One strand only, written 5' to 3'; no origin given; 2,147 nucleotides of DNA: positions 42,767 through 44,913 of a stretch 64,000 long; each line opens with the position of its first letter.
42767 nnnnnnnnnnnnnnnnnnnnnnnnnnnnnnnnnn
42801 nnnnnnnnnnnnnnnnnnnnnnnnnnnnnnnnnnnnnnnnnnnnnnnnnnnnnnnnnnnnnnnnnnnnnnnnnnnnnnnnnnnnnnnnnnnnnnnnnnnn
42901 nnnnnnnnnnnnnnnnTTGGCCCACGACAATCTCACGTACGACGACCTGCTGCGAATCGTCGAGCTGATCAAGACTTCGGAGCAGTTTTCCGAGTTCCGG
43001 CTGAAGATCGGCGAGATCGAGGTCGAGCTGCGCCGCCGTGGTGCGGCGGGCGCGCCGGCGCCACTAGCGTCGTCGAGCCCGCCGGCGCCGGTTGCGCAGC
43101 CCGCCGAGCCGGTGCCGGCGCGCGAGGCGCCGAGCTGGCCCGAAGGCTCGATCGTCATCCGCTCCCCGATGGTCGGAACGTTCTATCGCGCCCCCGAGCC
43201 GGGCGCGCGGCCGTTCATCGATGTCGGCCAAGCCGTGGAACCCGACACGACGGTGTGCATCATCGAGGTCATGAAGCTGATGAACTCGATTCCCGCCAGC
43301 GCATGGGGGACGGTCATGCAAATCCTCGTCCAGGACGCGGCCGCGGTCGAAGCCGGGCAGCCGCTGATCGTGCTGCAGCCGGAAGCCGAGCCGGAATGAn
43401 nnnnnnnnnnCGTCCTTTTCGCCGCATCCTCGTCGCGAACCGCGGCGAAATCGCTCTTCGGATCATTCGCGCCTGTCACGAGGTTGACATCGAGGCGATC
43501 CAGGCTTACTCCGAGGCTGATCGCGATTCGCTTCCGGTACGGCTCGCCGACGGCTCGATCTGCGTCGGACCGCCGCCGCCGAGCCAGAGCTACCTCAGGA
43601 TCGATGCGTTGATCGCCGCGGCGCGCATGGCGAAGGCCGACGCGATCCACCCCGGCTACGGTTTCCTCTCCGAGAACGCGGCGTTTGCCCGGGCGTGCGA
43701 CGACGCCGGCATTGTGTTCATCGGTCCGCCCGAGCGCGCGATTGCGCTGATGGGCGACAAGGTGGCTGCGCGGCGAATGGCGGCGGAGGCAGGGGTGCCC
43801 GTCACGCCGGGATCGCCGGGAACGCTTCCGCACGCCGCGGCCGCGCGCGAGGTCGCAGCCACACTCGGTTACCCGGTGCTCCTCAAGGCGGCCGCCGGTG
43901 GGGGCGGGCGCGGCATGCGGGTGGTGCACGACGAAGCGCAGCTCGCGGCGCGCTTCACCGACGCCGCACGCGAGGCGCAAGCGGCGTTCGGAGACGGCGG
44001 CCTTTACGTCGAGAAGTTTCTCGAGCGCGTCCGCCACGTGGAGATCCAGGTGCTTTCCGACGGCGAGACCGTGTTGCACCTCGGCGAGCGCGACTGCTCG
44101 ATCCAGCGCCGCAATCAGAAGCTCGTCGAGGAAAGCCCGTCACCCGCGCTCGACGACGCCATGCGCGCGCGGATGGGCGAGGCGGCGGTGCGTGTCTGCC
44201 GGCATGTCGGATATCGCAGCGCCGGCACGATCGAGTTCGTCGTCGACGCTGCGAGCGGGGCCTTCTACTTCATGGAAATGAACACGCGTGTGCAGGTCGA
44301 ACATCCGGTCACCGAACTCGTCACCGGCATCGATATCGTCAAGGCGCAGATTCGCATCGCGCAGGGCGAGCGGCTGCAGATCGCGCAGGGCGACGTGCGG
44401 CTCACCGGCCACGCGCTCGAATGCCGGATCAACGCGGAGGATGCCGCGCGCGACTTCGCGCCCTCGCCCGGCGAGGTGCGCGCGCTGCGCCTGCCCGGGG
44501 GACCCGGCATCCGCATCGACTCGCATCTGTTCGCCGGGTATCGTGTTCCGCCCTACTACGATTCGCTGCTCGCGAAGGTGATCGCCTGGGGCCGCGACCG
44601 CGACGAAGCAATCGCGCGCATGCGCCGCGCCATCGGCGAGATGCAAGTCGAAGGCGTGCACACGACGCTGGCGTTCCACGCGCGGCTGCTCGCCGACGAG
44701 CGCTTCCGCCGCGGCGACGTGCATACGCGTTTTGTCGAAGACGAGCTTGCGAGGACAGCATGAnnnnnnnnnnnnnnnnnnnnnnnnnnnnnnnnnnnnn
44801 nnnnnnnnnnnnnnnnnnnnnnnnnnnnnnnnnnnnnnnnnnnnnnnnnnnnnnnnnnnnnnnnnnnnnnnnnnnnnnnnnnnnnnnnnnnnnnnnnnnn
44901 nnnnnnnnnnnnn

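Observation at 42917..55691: Glutamate mutase operon without methylaspartate ammonia-lyase, fused to a three-part biotin carboxylase, TauE and a TTT transporter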

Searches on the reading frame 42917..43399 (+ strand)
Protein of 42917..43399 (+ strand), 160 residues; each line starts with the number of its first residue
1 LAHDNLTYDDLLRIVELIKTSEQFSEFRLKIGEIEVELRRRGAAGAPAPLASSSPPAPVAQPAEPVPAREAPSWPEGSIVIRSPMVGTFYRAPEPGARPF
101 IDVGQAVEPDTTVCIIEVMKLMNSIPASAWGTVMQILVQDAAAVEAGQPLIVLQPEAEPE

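Call 5: search_protein_families(library=pfam, proteins=[window:42917-43399:+])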
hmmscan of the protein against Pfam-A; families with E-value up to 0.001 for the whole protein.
window:42917-43399:+ (160 aa): 1 family
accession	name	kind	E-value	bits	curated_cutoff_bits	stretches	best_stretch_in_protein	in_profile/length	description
PF00364.28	Biotin_lipoyl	-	7.1e-19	67.9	22.1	1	80-153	2-73/73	Biotin-requiring enzyme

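Call 7: search_protein_families(library=ncbifam, proteins=[window:42917-43399:+], max_evalue=0.00001)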
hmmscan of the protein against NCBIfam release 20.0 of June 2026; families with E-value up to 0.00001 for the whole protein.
window:42917-43399:+ (160 aa): 10 families
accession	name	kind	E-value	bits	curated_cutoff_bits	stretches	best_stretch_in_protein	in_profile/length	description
TIGR00531.1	BCCP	equivalog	5.7e-38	130.8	115.2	1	13-154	8-155/156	acetyl-CoA carboxylase biotin carboxyl carrier protein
NF005457.0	PRK07051.1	equivalog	1.5e-23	82.7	87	1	81-153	6-78/80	acetyl-CoA carboxylase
NF006761.0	PRK09282.1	domain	5.9e-14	51.4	402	1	69-154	512-590/591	pyruvate carboxylase subunit B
NF004173.0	PRK05641.1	equivalog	2e-12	47.9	199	1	43-153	55-152/153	putative acetyl-CoA carboxylase biotin carboxyl carrier protein subunit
NF005117.0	PRK06549.1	equivalog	2.9e-11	44.1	159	1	37-153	17-129/130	acetyl-CoA carboxylase biotin carboxyl carrier protein subunit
TIGR02712.1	urea_carbox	equivalog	1.6e-08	32.7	1303.85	1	66-154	1120-1201/1201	urea carboxylase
NF047903.1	MmDecMmdC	equivalog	1.3e-07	32.1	200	1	43-153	23-131/132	methylmalonyl-CoA decarboxylase subunit gamma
NF009554.0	PRK12999.1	equivalog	3.4e-06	25.1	965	1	93-154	1083-1146/1147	pyruvate carboxylase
NF006079.0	PRK08225.1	equivalog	3.8e-06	26.8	95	1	101-153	17-69/70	acetyl-CoA carboxylase biotin carboxyl carrier protein subunit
NF010643.0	PRK14040.1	subfamily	3.8e-06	25.7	892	1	79-153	527-594/595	oxaloacetate decarboxylase subunit alpha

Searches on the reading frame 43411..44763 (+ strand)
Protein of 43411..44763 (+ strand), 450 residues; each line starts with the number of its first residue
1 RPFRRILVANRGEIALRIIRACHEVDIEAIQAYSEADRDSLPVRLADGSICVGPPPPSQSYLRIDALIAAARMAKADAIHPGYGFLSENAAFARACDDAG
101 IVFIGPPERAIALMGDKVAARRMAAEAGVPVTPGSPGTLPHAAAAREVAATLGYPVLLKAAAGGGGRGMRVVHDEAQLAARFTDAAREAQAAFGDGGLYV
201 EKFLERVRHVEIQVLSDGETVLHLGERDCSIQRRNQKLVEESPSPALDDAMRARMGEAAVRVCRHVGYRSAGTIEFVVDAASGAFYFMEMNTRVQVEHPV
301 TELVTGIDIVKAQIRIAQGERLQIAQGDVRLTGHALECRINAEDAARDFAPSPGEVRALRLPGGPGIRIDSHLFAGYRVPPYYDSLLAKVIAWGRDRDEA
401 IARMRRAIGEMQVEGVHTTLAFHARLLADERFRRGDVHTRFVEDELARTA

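Call 7: search_protein_families(library=ncbifam, proteins=[window:43411-44763:+], max_evalue=0.00001)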
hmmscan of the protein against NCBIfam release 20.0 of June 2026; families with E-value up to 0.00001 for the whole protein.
window:43411-44763:+ (450 aa): 29 families (the best 25 are shown)
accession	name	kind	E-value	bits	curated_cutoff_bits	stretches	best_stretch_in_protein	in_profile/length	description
NF006367.0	PRK08591.1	subfamily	1.2e-205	683.5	597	1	3-448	2-447/451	acetyl-CoA carboxylase biotin carboxylase subunit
NF009471.0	PRK12833.1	equivalog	1.2e-200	667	686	1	3-447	5-449/467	acetyl-CoA carboxylase biotin carboxylase subunit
TIGR00514.1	accC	equivalog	2.2e-196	653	626.5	1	4-447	3-446/449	acetyl-CoA carboxylase biotin carboxylase subunit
NF006406.0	PRK08654.1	equivalog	1.1e-194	647.5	739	1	3-445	2-443/499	acetyl-CoA carboxylase biotin carboxylase subunit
NF004085.0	PRK05586.1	equivalog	4e-188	625.9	723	1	3-447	2-446/448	acetyl-CoA carboxylase biotin carboxylase subunit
NF009554.0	PRK12999.1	equivalog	1.6e-183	612.4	965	1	2-444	4-454/1147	pyruvate carboxylase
NF006286.0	PRK08462.1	equivalog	2e-172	574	740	1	3-444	4-443/445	acetyl-CoA carboxylase biotin carboxylase subunit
NF005525.0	PRK07178.1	equivalog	2.2e-166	554.2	768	1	3-444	2-441/471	acetyl-CoA carboxylase biotin carboxylase subunit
TIGR01235.1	pyruv_carbox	equivalog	1.1e-160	536.4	1114.45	1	5-444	1-450/1143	pyruvate carboxylase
TIGR02712.1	urea_carbox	equivalog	4.4e-158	528.1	1303.85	1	3-444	1-441/1201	urea carboxylase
NF006287.0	PRK08463.1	equivalog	4.8e-152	507.1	775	1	3-447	2-446/479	acetyl-CoA carboxylase subunit A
NF003671.0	PRK05294.1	equivalog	2.1e-16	58.8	599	1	92-222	642-766/1058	carbamoyl-phosphate synthase large subunit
TIGR01369.1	CPSaseII_lrg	equivalog_domain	3.7e-16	58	1027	1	92-325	645-872/1052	carbamoyl-phosphate synthase (glutamine-hydrolyzing) large subunit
TIGR01205.1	D_ala_D_alaTIGR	subfamily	1.6e-13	50.4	245.65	1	99-292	89-285/318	D-alanine--D-alanine ligase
NF002378.0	PRK01372.1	subfamily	7.4e-11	41.3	243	1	101-292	85-269/305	D-alanine--D-alanine ligase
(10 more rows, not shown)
